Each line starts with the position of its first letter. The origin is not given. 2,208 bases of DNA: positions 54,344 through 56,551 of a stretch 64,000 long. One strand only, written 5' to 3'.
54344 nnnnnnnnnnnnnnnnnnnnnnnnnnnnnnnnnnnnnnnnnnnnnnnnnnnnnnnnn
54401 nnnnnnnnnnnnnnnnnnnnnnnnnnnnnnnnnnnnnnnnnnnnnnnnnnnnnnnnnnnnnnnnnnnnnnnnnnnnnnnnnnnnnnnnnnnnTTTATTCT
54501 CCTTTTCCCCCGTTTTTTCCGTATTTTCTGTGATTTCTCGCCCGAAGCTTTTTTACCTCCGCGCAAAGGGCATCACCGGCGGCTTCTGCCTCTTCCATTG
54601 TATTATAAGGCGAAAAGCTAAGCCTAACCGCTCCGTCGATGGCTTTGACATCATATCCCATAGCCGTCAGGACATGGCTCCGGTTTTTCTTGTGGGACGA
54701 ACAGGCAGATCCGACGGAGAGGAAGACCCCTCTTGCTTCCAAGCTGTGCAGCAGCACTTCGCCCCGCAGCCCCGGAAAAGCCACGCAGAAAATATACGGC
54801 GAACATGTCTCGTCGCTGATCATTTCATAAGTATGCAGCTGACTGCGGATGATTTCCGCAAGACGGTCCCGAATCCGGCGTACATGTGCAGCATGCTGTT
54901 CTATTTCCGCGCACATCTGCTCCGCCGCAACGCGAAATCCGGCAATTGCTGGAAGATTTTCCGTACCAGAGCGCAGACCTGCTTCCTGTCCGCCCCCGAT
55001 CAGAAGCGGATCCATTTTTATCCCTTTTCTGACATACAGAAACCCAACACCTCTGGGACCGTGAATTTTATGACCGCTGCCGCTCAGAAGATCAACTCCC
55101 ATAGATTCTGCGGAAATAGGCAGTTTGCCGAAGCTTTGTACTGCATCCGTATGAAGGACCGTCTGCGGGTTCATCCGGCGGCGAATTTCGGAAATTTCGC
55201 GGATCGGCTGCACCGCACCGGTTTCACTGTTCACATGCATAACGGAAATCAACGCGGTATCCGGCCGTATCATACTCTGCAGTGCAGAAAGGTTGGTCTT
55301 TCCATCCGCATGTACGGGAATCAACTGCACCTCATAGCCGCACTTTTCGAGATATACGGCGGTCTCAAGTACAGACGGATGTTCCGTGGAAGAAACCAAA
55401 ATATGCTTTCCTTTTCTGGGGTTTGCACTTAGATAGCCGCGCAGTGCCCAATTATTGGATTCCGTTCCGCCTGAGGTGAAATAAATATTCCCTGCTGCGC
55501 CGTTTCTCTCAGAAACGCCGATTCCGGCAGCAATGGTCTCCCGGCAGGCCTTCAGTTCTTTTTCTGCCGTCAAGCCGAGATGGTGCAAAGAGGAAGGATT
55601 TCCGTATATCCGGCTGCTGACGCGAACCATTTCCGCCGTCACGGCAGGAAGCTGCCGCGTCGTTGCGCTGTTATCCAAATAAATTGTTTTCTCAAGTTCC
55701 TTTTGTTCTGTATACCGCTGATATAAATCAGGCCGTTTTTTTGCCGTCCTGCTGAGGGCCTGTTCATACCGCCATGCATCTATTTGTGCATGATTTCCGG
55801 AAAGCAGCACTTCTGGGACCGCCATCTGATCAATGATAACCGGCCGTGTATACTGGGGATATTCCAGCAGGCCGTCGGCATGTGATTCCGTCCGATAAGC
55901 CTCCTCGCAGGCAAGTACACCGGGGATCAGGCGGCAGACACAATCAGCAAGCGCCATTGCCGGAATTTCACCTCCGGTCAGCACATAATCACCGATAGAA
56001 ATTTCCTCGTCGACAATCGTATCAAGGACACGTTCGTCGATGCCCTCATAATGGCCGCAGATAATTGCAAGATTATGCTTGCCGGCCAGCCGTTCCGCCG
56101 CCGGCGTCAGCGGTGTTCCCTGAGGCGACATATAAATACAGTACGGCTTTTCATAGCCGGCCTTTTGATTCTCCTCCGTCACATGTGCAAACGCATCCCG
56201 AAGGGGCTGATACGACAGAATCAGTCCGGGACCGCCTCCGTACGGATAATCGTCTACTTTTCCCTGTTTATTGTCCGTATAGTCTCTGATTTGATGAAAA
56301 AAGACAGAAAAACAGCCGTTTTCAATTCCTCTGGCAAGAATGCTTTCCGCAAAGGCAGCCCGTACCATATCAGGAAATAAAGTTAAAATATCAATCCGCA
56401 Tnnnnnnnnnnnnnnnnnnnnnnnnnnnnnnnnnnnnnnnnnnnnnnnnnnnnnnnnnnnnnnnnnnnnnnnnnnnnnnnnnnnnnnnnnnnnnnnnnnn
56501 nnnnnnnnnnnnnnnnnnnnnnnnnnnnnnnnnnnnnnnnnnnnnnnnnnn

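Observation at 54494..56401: In-frame fusion of TrmD and a NifS-type cysteine desulfurase immediately upstream of thiI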

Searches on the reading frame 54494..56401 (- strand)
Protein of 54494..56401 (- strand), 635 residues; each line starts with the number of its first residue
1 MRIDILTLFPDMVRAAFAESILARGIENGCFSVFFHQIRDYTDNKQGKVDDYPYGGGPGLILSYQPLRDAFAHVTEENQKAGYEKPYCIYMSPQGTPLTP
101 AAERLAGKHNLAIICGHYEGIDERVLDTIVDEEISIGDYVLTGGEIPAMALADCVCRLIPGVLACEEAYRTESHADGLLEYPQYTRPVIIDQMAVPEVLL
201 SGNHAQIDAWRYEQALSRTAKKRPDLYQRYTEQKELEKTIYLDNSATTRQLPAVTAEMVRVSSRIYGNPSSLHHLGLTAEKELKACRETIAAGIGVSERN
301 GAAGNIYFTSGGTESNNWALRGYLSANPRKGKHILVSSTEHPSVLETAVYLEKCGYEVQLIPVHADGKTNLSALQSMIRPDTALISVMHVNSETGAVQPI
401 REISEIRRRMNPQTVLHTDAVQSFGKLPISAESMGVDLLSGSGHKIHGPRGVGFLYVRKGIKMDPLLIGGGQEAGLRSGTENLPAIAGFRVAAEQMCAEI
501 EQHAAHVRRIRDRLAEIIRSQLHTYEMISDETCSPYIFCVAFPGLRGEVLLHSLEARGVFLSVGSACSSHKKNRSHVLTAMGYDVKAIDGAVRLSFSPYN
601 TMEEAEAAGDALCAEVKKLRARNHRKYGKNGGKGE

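Call 3: search_protein_families(library=pfam, proteins=[window:54494-56401:-])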
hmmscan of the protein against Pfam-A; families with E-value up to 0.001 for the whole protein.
window:54494-56401:- (635 aa): 2 families
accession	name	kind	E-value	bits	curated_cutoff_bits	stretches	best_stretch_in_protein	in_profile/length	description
PF00266.25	Aminotran_5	-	2.7e-75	254.1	21.5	1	240-606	1-369/371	Aminotransferase class-V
PF01746.26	tRNA_m1G_MT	-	5.7e-51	173.5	27.3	1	26-224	5-195/195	tRNA (Guanine-1)-methyltransferase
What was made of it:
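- On Group-I cysteine desulfurase (NifS/IscS/NifZ, class-V aminotransferase fold): PF00266 254 bits, profile 1-369 of 371 (call 3).
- Checked: Pfam (call 3) finds tRNA_m1G_MT at residues 26-224 (173.5 bits) and Aminotran_5 at 240-606 (254.1 bits, profile 1-369 of 371).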

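Call 4: search_protein_families(library=ncbifam, proteins=[window:54494-56401:-])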
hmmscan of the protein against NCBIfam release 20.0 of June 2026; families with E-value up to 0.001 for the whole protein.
window:54494-56401:- (635 aa): 29 families (the best 25 are shown)
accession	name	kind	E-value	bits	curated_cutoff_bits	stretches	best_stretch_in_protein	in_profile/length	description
TIGR03402.1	FeS_nifS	equivalog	8.8e-113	376.9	530.75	1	240-621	1-375/379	cysteine desulfurase NifS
TIGR03235.1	DNA_S_dndA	equivalog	3.9e-92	309.2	480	1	241-595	1-352/353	cysteine desulfurase DndA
NF002806.0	PRK02948.1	subfamily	7.7e-88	295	304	1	240-613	2-369/381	IscS subfamily cysteine desulfurase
NF010611.0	PRK14012.1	equivalog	1.8e-86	290.6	548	1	237-621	4-384/406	IscS subfamily cysteine desulfurase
NF000648.1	PRK00026.1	equivalog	1e-84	283.1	220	1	1-227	1-221/221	tRNA (guanosine(37)-N1)-methyltransferase TrmD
TIGR02006.1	IscS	equivalog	5.9e-83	279.1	643.2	1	238-621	3-380/402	IscS subfamily cysteine desulfurase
TIGR03403.1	nifS_epsilon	equivalog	1.1e-82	278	587.7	1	240-621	1-378/382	NifS family cysteine desulfurase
TIGR00088.1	trmD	equivalog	1.2e-82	276.7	195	1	1-235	1-229/233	tRNA (guanosine(37)-N1)-methyltransferase TrmD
TIGR01979.1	sufS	subfamily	9.4e-39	133.4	475.1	1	236-612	16-395/403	SufS family cysteine desulfurase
TIGR01977.1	am_tr_V_EF2568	hypoth_equivalog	8.3e-37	127.1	377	1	240-607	1-368/376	cysteine desulfurase family protein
NF041166.1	f2_encap_cargo1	exception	5.5e-27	95.1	800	1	238-461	245-464/623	family 2A encapsulin nanocompartment cargo protein cysteine desulfurase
NF006791.0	PRK09295.1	equivalog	3.4e-24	85.7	661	1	238-471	23-253/406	cysteine desulfurase SufS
NF008126.0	PRK10874.1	equivalog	2.3e-22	79.7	607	1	237-612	18-392/401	cysteine desulfurase CsdA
TIGR03392.1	FeS_syn_CsdA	equivalog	3e-21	76.1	493.6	1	237-615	15-392/398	cysteine desulfurase CsdA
NF040779.1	Sec_lyase_SclA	exception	6.7e-21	74.6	525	1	240-474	1-230/378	selenocysteine lyase SclA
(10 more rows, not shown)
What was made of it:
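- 55697..56401 (-): TrmD domain, residues 1-235 (SPOUT tRNA m1G37 methyltransferase). It includes the GGGPG and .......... motifs and E180 (55862..55864), which sits at the position of the general base. NCBIfam TIGR00088 and NF000648 above cut-off (call 4).
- On TrmD (tRNA (guanine37-N1)-methyltransferase, SPOUT class): NF000648 283.1 bits (cut-off 220) (call 4).
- On NifS proper (nitrogenase/Fe-S NifS, TIGR03402) or IscS (TIGR02006): NF002806 295 against 304 (call 4).
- Closest known: Bacillus subtilis NifZ-ThiI pair. Different: The desulfurase scores 295 bits against NF002806, just under the 304-bit cut-off (call 4).
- Checked: NCBIfam (call 4) matches the TrmD equivalogs end to end and above cut-off: TIGR00088 276.7 bits against 195, residues 1-235; NF000648 283.1 against 220.
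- The best NCBIfam hit is the FeS_nifS model TIGR03402, at 376.9 bits (call 4). That score is well below the model's 530.75-bit cut-off (call 4). It scores above both TrmD equivalog cut-offs (call 4).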

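Call 5: find_homologous_proteins(query=window:54494-56401:-, max_evalue=1e-10)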
Query window:54494-56401:- (635 aa): 8000 proteins with E <= 1e-10 among 8000 candidates; the best 120 are listed.
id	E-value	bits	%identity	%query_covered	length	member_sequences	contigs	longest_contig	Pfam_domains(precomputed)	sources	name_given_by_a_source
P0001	0.0e+0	1441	100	100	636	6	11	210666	PF00266.26,PF01746.27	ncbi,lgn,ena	-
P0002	6.7e-252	856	62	99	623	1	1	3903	PF00266.26,PF01746.27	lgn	-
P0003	1.2e-249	848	61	99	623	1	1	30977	PF00266.26,PF01746.27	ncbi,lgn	-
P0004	7.6e-240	816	59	98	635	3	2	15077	PF00266.26,PF01746.27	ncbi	-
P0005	8.7e-240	816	59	98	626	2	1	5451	PF00266.26,PF01746.27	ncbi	-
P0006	2.9e-239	814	60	98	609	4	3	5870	PF00266.26,PF01746.27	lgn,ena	-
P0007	1.4e-238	812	59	98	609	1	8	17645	PF00266.26,PF01746.27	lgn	-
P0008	2.4e-238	811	60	96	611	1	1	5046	PF00266.26,PF01746.27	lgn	-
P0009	7.9e-238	809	58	98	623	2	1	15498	PF00266.26,PF01746.27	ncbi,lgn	-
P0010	3.7e-237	807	59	98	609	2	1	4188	PF00266.26,PF01746.27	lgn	-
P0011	6.1e-237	806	59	98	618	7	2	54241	PF00266.26,PF01212.28,PF01746.27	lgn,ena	-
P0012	7.1e-237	806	59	98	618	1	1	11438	PF00266.26,PF01212.28,PF01746.27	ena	-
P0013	8.0e-237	806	59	98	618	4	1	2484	PF00266.26,PF01212.28,PF01746.27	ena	-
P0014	1.1e-236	805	59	98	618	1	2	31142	PF00266.26,PF01212.28,PF01746.27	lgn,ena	-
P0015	1.5e-236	805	59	98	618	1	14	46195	PF00266.26,PF01212.28,PF01746.27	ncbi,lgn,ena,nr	ncbi:MAG: tRNA (guanosine(37)-N1)-methyltransferase TrmD [Clostridia bacterium]|nr:tRNA (guanosine(3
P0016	1.5e-236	805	59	98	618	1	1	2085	PF00266.26,PF01212.28,PF01746.27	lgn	-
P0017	1.8e-236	805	58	98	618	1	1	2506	PF00266.26,PF01212.28,PF01746.27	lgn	-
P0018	2.1e-236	804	58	98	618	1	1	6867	PF00266.26,PF01212.28,PF01746.27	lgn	-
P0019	2.8e-236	804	58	98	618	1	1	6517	PF00266.26,PF01212.28,PF01746.27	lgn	-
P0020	3.0e-236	804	58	98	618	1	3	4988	PF00266.26,PF01746.27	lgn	-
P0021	3.2e-236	804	58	98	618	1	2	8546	PF00266.26,PF01212.28,PF01746.27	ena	-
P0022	3.4e-236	804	59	98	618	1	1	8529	PF00266.26,PF01212.28,PF01746.27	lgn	-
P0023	4.0e-236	804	58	98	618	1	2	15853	PF00266.26,PF01212.28,PF01746.27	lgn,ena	-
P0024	4.1e-236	803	58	98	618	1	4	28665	PF00266.26,PF01746.27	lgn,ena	-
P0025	4.1e-236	803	58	98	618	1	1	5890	PF00266.26,PF01212.28,PF01746.27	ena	-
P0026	4.5e-236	803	59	98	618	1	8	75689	PF00266.26,PF01746.27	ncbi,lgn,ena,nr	ncbi:MAG: tRNA (guanosine(37)-N1)-methyltransferase TrmD [Clostridia bacterium]|nr:tRNA (guanosine(3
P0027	5.1e-236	803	58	98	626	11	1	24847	PF00155.28,PF00266.26,PF01746.27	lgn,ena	-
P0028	5.5e-236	803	58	98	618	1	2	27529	PF00266.26,PF01212.28,PF01746.27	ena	-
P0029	5.5e-236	803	58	98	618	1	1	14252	PF00266.26,PF01212.28,PF01746.27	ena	-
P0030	5.5e-236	803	58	98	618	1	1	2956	PF00266.26,PF01212.28,PF01746.27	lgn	-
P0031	5.6e-236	803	58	98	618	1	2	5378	PF00266.26,PF01746.27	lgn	-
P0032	5.6e-236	803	58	98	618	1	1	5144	PF00266.26,PF01746.27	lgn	-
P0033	5.6e-236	803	58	98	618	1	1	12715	PF00266.26,PF01212.28,PF01746.27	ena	-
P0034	8.7e-236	802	58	98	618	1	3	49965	PF00266.26,PF01212.28,PF01746.27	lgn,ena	-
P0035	1.5e-235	802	59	98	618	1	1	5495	PF00266.26,PF01212.28,PF01746.27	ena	-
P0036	1.7e-235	801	59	98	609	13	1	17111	PF00266.26,PF01746.27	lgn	-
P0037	4.0e-235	800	58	98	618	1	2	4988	PF00266.26,PF01212.28,PF01746.27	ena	-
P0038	5.0e-235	800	58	98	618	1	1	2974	PF00266.26,PF01212.28,PF01746.27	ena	-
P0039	6.4e-235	800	57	99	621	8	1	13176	PF00266.26,PF01746.27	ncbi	-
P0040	7.2e-235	799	57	99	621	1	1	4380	PF00266.26,PF01746.27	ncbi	-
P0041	1.1e-233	795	58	100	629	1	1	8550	PF00266.26,PF01212.28,PF01746.27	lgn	-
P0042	1.1e-233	795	58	98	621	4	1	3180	PF00266.26,PF01746.27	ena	-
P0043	1.2e-233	795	57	99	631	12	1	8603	PF00266.26,PF01746.27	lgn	-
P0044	1.6e-233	795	57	99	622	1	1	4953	PF00266.26,PF01746.27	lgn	-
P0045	3.6e-233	794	57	98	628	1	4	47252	PF00266.26,PF01746.27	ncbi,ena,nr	ncbi:MAG: tRNA (guanosine(37)-N1)-methyltransferase TrmD [Clostridia bacterium]|nr:tRNA (guanosine(3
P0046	4.0e-233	794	57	99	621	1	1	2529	PF00266.26,PF01746.27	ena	-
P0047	4.3e-233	793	59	96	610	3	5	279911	PF00266.26,PF01746.27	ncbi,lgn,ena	-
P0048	4.9e-233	793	58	98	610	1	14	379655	PF00266.26,PF01746.27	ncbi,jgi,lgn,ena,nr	ncbi:MAG: tRNA (guanosine(37)-N1)-methyltransferase TrmD [Ruminococcaceae bacterium]|nr:tRNA (guanos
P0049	8.6e-233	792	60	97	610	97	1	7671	PF00155.28,PF00266.26,PF01746.27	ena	-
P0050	1.3e-232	792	57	99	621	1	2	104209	PF00266.26,PF01746.27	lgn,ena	-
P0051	2.3e-232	791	59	98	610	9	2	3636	PF00266.26,PF01746.27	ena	-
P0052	2.8e-232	791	57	99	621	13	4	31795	PF00266.26,PF01746.27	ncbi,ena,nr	ncbi:MAG: tRNA (guanosine(37)-N1)-methyltransferase TrmD [Clostridia bacterium]|nr:tRNA (guanosine(3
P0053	3.1e-232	791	59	98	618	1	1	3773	PF00266.26,PF01746.27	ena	-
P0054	3.3e-232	791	57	98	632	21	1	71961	PF00266.26,PF01746.27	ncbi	-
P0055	5.9e-232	790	58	99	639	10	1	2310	PF00266.26,PF01746.27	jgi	jgi:cysteine desulfurase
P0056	9.8e-232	789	58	98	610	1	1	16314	PF00266.26,PF01746.27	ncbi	-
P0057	1.5e-231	788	59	98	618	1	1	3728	PF00266.26,PF01746.27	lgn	-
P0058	2.5e-231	788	57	99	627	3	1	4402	PF00266.26,PF01746.27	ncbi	-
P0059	3.3e-231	787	57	98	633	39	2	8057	PF00266.26,PF01746.27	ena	-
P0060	3.8e-231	787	58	99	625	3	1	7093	PF00266.26,PF01746.27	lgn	-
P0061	4.6e-231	787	57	99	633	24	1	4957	PF00266.26,PF01746.27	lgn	-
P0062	8.6e-231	786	59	98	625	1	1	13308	PF00266.26,PF01746.27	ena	-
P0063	1.8e-230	785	58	98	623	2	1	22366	PF00266.26,PF01746.27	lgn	-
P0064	2.1e-230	785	58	98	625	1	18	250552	PF00266.26,PF01746.27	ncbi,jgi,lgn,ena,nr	ncbi:MAG: tRNA (guanosine(37)-N1)-methyltransferase TrmD [Ruminococcaceae bacterium]|nr:tRNA (guanos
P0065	3.4e-230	784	59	98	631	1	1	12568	PF00266.26,PF01212.28,PF01041.24,PF01746.27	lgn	-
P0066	4.8e-230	783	57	98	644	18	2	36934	PF00266.26,PF01746.27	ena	-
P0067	5.4e-230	783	58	98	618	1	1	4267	PF00266.26,PF01746.27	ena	-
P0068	6.3e-230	783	58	96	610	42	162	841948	PF00266.26,PF01746.27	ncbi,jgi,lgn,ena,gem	-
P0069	7.7e-230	783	57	99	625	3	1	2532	PF00266.26,PF01746.27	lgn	-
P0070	1.5e-229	782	58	98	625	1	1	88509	PF00266.26,PF01746.27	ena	-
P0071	1.6e-228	778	58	99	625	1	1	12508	PF00155.28,PF00266.26,PF01212.28,PF01746.27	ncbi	-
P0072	1.8e-228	778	56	99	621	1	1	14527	PF00266.26,PF01746.27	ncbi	-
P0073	3.5e-228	777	59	96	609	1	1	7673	PF00266.26,PF01746.27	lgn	-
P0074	3.6e-228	777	59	97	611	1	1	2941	PF00266.26,PF01746.27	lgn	-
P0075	8.7e-228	776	57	98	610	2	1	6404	PF00266.26,PF01746.27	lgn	-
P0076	2.7e-227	774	56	97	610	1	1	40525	PF00266.26,PF01746.27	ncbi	-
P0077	1.4e-226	772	57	99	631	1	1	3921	PF00266.26,PF01212.28,PF01746.27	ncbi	-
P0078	3.1e-226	771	56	99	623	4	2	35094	PF00266.26,PF01746.27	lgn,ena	-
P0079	1.9e-225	768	56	99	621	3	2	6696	PF00266.26,PF01746.27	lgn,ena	-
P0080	3.5e-225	767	56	99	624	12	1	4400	PF00266.26,PF01746.27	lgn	-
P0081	4.9e-225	767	54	100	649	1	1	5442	PF00266.26,PF01746.27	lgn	-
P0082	6.0e-225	767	58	98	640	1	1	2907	PF00266.26,PF01746.27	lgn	-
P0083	2.3e-224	765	57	99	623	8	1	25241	PF00155.28,PF00266.26,PF01212.28,PF01041.24,PF01746.27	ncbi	-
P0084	1.5e-223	762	55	98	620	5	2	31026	PF00266.26,PF01746.27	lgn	-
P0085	2.6e-223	761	58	99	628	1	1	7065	PF00155.28,PF00266.26,PF01212.28,PF01746.27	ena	-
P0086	1.0e-221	756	56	96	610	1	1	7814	PF00266.26,PF01746.27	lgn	-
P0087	1.8e-221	755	55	98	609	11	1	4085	PF00266.26,PF01746.27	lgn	-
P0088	3.4e-221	754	55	98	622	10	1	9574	PF00266.26,PF01746.27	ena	-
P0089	9.7e-221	753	59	92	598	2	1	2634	PF00266.26,PF01746.27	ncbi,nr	ncbi:MAG: tRNA (guanosine(37)-N1)-methyltransferase TrmD, partial [Clostridia bacterium]|nr:tRNA (gu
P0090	2.6e-216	738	57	97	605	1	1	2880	PF00266.26,PF01746.27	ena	-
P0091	1.8e-212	725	55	99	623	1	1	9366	PF00266.26,PF01746.27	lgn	-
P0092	1.7e-208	712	53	98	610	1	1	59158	PF00266.26,PF01746.27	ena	-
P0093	5.1e-207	707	52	99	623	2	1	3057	PF00266.26,PF01746.27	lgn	-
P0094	1.7e-206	706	53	98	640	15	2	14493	PF00266.26,PF01212.28,PF01746.27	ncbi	-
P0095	1.2e-205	703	54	98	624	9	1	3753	PF00266.26,PF01212.28,PF01746.27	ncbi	-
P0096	7.9e-205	700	54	98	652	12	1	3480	PF00266.26,PF01212.28,PF01746.27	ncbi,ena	-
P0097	1.9e-203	696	53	98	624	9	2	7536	PF00266.26,PF01212.28,PF01746.27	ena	-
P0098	2.1e-202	692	54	98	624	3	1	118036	PF00266.26,PF01212.28,PF01746.27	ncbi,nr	ncbi:MAG: tRNA (guanosine(37)-N1)-methyltransferase TrmD [Clostridia bacterium]|nr:tRNA (guanosine(3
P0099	6.7e-202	690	53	98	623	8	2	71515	PF00266.26,PF01212.28,PF01746.27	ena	-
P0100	1.7e-201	689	51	99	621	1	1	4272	PF00155.28,PF00266.26,PF01746.27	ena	-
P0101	1.8e-200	686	53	99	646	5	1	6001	PF00155.28,PF00266.26,PF01746.27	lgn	-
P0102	8.6e-199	680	56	54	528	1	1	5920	PF00266.26,PF01746.27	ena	-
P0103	9.6e-198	677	52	98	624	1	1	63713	PF00266.26,PF01212.28,PF01746.27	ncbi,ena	-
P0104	3.9e-195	668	59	80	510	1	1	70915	PF00266.26,PF01212.28,PF01746.27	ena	-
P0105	3.6e-189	648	49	98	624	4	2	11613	PF00266.26,PF01212.28,PF01746.27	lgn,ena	-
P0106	2.0e-185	636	48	99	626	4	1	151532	PF00155.28,PF00266.26,PF01212.28,PF01746.27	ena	-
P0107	2.0e-185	636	49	98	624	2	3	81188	PF00266.26,PF01212.28,PF01746.27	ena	-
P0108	2.0e-179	616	58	76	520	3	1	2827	PF00266.26,PF01746.27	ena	-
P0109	1.2e-170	587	50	88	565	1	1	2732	PF00266.26,PF01212.28,PF01746.27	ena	-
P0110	7.7e-165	568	59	71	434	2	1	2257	PF00266.26,PF01746.27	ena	-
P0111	3.4e-130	454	57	60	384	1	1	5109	PF00266.26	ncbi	-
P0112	8.9e-130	452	65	53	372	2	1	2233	PF00266.26,PF01746.27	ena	-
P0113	6.8e-120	420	55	59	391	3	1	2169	PF00266.26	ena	-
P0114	3.4e-119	417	54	60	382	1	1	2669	PF00155.28,PF00266.26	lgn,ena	-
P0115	1.1e-118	416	51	62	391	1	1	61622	PF00266.26,PF01212.28,PF01041.24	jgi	-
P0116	1.5e-115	405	50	61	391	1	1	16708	PF00266.26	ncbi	-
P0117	1.8e-115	405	51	62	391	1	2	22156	PF00266.26,PF01212.28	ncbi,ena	-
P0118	2.3e-115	405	50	62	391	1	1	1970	PF00266.26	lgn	-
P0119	3.3e-115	404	50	62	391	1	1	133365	PF00155.28,PF00266.26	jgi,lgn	-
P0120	4.1e-115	404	51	62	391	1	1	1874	PF00266.26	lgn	-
